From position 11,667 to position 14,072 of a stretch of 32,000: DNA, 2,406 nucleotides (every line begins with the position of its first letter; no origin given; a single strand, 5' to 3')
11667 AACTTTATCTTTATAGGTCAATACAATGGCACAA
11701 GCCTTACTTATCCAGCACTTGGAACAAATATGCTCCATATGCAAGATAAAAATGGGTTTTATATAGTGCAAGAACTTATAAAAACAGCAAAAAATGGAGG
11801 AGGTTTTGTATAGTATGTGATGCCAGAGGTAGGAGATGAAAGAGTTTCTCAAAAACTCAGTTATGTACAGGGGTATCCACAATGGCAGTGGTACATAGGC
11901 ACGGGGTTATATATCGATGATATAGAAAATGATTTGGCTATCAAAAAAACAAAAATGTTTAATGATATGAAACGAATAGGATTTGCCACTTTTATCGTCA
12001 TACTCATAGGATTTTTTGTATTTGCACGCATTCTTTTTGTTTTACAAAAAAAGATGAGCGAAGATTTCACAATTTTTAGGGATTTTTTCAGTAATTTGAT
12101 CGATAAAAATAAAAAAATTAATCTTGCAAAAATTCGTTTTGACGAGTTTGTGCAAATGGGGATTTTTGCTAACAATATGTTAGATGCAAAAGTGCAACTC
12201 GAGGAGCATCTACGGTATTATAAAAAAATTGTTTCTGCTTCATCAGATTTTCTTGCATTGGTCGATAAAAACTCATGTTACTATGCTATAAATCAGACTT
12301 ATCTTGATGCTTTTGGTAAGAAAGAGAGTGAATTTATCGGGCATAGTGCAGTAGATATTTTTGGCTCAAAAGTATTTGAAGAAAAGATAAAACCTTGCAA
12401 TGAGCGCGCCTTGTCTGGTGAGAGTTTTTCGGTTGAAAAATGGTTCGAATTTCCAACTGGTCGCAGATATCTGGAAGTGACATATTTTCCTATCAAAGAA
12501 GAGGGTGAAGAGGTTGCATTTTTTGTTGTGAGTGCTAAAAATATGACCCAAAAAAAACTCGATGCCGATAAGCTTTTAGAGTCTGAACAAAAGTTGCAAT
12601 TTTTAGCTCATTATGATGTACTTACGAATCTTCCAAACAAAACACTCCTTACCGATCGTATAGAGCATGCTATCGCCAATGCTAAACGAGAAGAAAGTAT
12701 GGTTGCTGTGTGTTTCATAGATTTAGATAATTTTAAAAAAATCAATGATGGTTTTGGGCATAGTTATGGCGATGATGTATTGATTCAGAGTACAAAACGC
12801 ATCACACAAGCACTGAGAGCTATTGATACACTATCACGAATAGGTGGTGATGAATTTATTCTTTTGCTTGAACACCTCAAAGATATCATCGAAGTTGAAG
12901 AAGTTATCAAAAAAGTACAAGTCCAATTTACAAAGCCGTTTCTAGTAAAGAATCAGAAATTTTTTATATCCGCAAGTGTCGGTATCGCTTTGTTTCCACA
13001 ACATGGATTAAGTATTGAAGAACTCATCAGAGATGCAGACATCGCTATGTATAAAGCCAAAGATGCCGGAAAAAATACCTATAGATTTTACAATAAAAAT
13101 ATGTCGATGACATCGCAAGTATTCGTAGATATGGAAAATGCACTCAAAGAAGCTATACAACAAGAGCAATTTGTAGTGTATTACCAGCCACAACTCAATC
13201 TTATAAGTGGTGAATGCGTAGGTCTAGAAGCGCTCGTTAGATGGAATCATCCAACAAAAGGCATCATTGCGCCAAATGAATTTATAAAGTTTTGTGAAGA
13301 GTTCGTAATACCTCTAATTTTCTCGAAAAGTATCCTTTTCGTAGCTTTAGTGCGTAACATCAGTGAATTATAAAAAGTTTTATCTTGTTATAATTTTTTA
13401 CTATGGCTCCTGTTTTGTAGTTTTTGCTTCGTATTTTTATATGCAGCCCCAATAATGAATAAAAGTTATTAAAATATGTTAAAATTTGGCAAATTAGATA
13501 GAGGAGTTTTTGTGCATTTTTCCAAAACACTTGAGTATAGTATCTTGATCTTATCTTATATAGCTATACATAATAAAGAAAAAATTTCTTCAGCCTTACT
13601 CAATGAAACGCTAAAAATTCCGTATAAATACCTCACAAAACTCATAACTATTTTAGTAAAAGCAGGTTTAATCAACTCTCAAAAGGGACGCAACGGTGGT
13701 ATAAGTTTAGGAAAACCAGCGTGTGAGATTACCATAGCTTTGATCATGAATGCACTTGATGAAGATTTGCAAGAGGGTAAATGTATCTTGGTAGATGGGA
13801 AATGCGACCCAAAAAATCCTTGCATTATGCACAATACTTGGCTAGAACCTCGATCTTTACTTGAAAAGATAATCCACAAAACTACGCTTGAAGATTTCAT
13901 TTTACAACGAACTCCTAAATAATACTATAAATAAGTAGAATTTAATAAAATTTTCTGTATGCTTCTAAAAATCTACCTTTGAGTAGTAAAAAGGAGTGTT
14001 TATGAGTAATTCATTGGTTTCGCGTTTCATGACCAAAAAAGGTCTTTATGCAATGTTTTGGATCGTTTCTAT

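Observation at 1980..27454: Strongly over-represented, strand-asymmetric word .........(R) (core palindrome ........) dispersed through unrelated genes, an RNA gene and intergenic hairpins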

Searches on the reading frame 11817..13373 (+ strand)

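Call 24: search_protein_families(library=pfam, proteins=[window:11817-13373:+])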
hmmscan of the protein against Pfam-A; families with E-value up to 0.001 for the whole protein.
window:11817-13373:+ (518 aa): 6 families
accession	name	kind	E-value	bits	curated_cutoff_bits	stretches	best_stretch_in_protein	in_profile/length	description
PF00990.26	GGDEF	-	2.2e-49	167.8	23.8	1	264-420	1-160/161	Diguanylate cyclase, GGDEF domain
PF00563.25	EAL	-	3.3e-15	56.5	31.3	1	441-500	2-62/236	EAL domain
PF08269.17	dCache_2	-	3.4e-09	36.7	26.5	1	2-37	263-298/298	Cache domain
PF08448.16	PAS_4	-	5e-09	36.8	23.1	1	140-239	2-102/110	PAS fold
PF17200.10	sCache_2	-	9.2e-09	35.8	25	1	6-39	115-148/155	Single Cache domain 2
PF13426.13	PAS_9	-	5.9e-07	30.2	27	1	146-245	4-103/103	PAS domain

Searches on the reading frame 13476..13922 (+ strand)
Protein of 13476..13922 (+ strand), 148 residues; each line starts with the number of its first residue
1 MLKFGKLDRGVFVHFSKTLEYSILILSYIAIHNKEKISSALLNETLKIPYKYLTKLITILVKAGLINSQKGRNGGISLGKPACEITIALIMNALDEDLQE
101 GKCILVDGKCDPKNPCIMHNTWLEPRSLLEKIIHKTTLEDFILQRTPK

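Call 24: search_protein_families(library=pfam, proteins=[window:13476-13922:+])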
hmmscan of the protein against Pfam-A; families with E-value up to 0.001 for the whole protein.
window:13476-13922:+ (148 aa): 1 family
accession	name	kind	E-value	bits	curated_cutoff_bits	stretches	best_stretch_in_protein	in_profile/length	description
PF02082.26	Rrf2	-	2.8e-27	95.9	30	1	16-142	2-130/132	Iron-dependent Transcriptional regulator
